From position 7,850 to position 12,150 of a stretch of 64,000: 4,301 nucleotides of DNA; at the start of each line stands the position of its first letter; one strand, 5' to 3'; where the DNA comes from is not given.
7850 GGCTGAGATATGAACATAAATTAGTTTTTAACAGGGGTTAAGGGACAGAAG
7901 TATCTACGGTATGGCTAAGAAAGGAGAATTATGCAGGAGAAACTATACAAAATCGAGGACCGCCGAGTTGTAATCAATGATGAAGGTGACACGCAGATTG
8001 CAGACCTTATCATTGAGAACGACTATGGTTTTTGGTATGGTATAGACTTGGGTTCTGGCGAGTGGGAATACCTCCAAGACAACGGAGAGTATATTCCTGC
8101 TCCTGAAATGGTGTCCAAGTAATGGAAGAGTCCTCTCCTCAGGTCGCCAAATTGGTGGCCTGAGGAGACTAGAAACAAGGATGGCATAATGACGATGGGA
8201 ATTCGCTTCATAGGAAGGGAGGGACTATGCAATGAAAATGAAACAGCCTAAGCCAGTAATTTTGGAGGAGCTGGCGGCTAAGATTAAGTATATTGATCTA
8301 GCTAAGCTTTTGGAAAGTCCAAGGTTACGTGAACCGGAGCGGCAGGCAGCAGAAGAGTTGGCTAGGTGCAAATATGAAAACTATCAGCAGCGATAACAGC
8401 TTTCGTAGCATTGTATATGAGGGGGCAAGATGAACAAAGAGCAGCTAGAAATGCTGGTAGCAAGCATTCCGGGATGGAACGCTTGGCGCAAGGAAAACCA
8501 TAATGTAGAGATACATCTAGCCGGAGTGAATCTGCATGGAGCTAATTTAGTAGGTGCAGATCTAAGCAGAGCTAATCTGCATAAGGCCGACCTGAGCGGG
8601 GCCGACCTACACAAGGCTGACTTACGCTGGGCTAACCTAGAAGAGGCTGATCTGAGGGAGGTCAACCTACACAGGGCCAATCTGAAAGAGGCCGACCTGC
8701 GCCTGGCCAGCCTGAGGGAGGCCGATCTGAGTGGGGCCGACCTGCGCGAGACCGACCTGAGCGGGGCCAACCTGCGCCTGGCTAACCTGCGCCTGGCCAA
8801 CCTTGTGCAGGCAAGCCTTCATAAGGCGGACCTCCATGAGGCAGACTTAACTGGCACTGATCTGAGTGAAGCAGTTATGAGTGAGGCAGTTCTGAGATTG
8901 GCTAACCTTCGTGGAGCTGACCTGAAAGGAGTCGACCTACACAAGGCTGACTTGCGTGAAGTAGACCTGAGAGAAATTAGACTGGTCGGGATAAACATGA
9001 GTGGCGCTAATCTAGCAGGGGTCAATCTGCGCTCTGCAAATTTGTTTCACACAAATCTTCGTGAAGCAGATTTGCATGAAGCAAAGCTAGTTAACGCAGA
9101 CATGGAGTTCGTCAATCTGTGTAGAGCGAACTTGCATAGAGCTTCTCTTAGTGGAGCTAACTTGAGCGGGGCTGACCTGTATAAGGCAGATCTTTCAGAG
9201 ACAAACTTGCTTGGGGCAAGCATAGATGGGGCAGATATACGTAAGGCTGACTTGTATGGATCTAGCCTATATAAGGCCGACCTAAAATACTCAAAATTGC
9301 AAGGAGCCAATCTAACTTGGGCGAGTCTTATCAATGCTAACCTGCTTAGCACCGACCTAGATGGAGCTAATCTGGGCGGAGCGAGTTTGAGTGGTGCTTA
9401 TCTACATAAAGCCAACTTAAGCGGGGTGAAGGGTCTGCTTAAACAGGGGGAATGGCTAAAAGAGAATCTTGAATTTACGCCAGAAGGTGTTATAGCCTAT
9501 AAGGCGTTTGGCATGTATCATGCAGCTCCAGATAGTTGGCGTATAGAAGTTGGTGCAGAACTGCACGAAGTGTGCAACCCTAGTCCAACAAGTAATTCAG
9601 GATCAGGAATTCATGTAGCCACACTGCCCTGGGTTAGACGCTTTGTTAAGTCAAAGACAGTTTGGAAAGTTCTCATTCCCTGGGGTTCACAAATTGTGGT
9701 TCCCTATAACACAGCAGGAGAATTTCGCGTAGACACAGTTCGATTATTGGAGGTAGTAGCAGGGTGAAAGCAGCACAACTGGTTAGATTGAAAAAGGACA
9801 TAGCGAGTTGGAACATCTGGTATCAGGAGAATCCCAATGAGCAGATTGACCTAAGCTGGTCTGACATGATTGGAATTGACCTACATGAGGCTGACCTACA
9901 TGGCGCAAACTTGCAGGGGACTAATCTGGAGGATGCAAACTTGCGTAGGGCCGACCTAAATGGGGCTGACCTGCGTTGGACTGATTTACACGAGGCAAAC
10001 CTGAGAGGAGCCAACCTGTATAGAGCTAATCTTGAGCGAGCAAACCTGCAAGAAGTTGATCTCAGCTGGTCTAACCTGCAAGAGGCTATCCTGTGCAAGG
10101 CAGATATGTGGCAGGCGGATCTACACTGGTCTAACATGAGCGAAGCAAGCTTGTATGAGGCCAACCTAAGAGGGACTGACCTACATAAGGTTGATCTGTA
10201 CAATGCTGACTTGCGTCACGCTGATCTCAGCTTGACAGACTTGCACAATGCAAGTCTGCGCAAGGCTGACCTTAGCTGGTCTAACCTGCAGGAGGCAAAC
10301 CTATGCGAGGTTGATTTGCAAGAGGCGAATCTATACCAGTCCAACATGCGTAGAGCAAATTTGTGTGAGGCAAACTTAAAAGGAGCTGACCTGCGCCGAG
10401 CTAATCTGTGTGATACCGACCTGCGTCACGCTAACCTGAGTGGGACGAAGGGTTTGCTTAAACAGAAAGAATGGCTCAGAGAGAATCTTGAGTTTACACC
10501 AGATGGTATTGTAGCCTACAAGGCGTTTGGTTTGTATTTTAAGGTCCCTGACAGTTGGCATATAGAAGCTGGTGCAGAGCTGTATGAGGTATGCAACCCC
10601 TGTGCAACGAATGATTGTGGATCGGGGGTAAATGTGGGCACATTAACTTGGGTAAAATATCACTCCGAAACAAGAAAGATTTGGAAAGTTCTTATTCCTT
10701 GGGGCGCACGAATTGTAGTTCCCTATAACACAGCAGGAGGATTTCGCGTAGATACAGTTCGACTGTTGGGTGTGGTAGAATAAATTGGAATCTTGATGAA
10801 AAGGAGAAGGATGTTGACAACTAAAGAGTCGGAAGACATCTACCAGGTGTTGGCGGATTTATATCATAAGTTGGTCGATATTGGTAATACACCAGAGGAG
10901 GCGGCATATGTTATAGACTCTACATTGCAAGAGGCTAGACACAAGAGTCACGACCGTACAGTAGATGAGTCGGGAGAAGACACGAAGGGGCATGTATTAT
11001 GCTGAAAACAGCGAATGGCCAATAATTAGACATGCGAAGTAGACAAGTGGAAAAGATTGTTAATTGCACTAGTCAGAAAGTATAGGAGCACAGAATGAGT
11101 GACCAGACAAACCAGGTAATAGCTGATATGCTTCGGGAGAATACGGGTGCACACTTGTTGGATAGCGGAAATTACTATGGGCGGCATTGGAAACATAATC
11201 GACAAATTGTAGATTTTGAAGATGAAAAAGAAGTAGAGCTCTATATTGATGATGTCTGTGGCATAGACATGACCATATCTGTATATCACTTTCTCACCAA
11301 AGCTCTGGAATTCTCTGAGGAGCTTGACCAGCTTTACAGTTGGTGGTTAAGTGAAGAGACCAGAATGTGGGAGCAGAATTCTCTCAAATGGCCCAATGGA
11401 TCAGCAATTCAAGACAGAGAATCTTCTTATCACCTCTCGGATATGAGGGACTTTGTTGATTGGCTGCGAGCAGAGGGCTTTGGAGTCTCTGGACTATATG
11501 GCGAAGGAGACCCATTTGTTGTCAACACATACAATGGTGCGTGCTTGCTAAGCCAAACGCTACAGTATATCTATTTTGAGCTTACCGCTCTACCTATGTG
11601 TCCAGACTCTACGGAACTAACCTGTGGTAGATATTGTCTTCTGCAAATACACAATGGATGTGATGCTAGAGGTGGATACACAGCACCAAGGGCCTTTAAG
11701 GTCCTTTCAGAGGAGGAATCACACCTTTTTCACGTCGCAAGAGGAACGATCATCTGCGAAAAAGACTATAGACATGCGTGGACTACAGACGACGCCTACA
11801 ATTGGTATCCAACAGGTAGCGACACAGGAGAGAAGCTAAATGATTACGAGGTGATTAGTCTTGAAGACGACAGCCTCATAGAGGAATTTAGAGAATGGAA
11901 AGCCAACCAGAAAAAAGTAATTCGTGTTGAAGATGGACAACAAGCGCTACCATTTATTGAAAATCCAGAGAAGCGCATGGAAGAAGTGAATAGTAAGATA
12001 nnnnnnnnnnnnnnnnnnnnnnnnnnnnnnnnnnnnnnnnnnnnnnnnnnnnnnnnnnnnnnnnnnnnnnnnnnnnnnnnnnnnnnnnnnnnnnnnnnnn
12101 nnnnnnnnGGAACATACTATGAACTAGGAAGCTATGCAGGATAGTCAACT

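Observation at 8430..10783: Tandem, translationally coupled pentapeptide-repeat proteins sharing an unassigned C-terminal domain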

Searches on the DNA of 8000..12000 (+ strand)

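Call 7: search_dna_similar(query=window:8000-12000:+, collection=phages, mode=near)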
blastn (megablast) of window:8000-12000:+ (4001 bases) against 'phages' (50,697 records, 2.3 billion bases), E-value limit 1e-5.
No match.

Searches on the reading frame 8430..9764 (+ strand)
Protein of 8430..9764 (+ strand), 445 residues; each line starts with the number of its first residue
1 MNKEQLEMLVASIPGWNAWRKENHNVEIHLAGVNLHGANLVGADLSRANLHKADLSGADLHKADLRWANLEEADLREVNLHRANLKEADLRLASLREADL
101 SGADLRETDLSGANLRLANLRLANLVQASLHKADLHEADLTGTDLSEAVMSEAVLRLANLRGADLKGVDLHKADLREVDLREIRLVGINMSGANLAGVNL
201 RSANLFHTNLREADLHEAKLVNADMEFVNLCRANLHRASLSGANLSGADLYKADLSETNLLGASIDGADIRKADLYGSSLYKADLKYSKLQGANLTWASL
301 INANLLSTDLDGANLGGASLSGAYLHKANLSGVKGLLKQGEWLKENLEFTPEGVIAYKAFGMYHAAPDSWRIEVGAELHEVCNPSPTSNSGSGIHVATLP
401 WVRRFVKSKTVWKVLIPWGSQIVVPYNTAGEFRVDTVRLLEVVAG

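Call 3: search_protein_families(library=pfam, proteins=[window:8430-9764:+], max_evalue=1)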
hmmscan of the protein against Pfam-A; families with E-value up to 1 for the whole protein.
window:8430-9764:+ (445 aa): 8 families
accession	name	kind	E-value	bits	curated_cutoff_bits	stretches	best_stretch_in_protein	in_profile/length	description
PF00805.28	Pentapeptide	-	3.3e-88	289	20.2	9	30-66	3-39/40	Pentapeptide repeats (8 copies)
PF13599.13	Pentapeptide_4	-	1.8e-38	130.9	38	6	197-269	5-77/78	Pentapeptide repeat region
PF13576.12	Pentapeptide_3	-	2.2e-21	76.2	27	5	46-88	2-47/48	Pentapeptide repeats (9 copies)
PF25296.1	Decapeptide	-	7.4e-11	42.2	45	3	74-141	6-73/74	Decapeptide repeat region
PF08242.18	Methyltransf_12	-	0.0004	21.5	30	1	134-178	17-61/98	Methyltransferase domain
PF23610.1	VWA7_4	-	0.03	15.2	27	0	122-173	63-114/119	VWA7 beta-sandwich domain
PF08241.18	Methyltransf_11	-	0.071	14.2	21.2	0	135-181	17-57/95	Methyltransferase domain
PF07310.19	PAS_5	-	0.21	11.9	22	0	85-136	48-99/137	PAS domain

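Call 8: search_protein_families(library=phrogs, proteins=[window:8430-9764:+], max_evalue=1)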
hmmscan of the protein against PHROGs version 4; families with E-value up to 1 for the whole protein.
window:8430-9764:+ (445 aa): 13 families
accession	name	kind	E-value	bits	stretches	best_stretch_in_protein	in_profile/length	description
phrog_7713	-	unknown function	2.3e-70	233.8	8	22-80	14-72/103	-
phrog_31265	-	unknown function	3e-53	182.4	4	52-173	28-149/264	-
phrog_923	-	unknown function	1.3e-51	176.4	3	43-140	792-886/990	-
phrog_15350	-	unknown function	4.9e-47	161.9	3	118-226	149-257/494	-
phrog_12514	-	unknown function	4.4e-30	106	3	39-142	140-243/287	-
phrog_30240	-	unknown function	6e-30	105.4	4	169-286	134-251/438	-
phrog_31567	-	unknown function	2.4e-20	74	6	190-220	45-75/151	-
phrog_7653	-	unknown function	8.2e-18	65.1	3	22-155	195-320/782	-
phrog_29553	-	unknown function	1.5e-08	35.2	0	152-166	19-33/63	-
phrog_37032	-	unknown function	7.6e-06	26.8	0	26-46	6-26/110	-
phrog_37434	-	unknown function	0.0028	18.8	0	163-205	49-91/105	-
phrog_28766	-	tail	0.013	14.9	0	74-140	145-211/472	tail fiber protein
phrog_30747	-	unknown function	0.16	11.8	0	177-307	8-141/431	-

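Call 64: search_protein_families(library=ncbifam, proteins=[window:8430-9764:+], max_evalue=0.1)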
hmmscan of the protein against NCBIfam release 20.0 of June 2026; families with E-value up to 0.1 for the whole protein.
window:8430-9764:+ (445 aa): 18 families
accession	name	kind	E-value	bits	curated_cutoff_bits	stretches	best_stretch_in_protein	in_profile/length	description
NF052603.1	penta_Alr5209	equivalog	3.8e-70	233.2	125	6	27-99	22-94/113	Alr5209 family pentapeptide repeat protein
NF047416.1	penta_HetL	equivalog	2.5e-57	193.8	260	2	174-331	14-171/218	heterocyst differentiation pentapeptide repeat protein HetL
NF011743.0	PRK15196.1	equivalog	1.7e-42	145.5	354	3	30-182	159-316/350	type III secretion system effector PipB2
NF011744.0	PRK15197.1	equivalog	3e-42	144.8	274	4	157-249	158-250/291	SPI-2 type III secretion system effector PipB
NF033086.2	penta_rpt_Qnr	equivalog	1e-30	107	240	4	165-315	48-193/211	Qnr family pentapeptide repeat protein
NF000071.4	penta_rpt_QnrA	exception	4.2e-25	88.8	450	3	167-300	56-184/218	QnrA family quinolone resistance pentapeptide repeat protein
NF012152.0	penta_rpt_QnrC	exception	8.6e-25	88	500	2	162-313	51-197/221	QnrC family quinolone resistance pentapeptide repeat protein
NF038182.1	penta_rpt_SmQnr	exception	5.3e-24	85.2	460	5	215-296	117-198/215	SmQnr family pentapeptide repeat protein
NF000349.1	mfpA_AE000516.2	equivalog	8.8e-23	81.1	360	7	151-222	90-161/183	pentapeptide repeat protein MfpA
NF000056.3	penta_rpt_QnrS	exception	3.2e-22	79.3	460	2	163-300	52-184/218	QnrS family quinolone resistance pentapeptide repeat protein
NF033375.2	penta_rpt_QnrE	exception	1e-21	77.9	480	3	42-186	53-197/214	QnrE family quinolone resistance pentapeptide repeat protein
NF000421.1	penta_rpt_QnrVC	exception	1.5e-21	77.3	460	2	163-313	52-197/218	QnrVC family quinolone resistance pentapeptide repeat protein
NF012151.0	penta_rpt_QnrAS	exception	2.7e-21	76.6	490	2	164-310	53-194/218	QnrAS family quinolone resistance pentapeptide repeat protein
NF000420.1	penta_rpt_QnrB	exception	5.6e-21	75.5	460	2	41-185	52-196/214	QnrB family quinolone resistance pentapeptide repeat protein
NF000139.2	penta_rpt_QnrD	exception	1.2e-17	64.6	425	3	166-318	52-199/214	QnrD family quinolone resistance pentapeptide repeat protein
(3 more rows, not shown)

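Call 65: search_protein_families(library=padloc, proteins=[window:8430-9764:+], max_evalue=0.1)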
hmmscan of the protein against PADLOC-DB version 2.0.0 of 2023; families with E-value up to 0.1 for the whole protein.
window:8430-9764:+ (445 aa): 0 families

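Call 75: list_cluster_members(proteins=[window:8430-9764:+, window:19778-22141:+, window:54249-55682:-])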
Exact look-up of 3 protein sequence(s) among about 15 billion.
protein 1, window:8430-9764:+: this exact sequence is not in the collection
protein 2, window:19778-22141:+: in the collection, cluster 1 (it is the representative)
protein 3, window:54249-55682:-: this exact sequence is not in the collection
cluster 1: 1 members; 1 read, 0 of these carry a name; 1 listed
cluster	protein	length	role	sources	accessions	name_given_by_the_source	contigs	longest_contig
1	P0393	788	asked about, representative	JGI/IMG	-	-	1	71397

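Call 76: find_encoding_contigs(protein=P0393, flank=10000, max_places=2)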
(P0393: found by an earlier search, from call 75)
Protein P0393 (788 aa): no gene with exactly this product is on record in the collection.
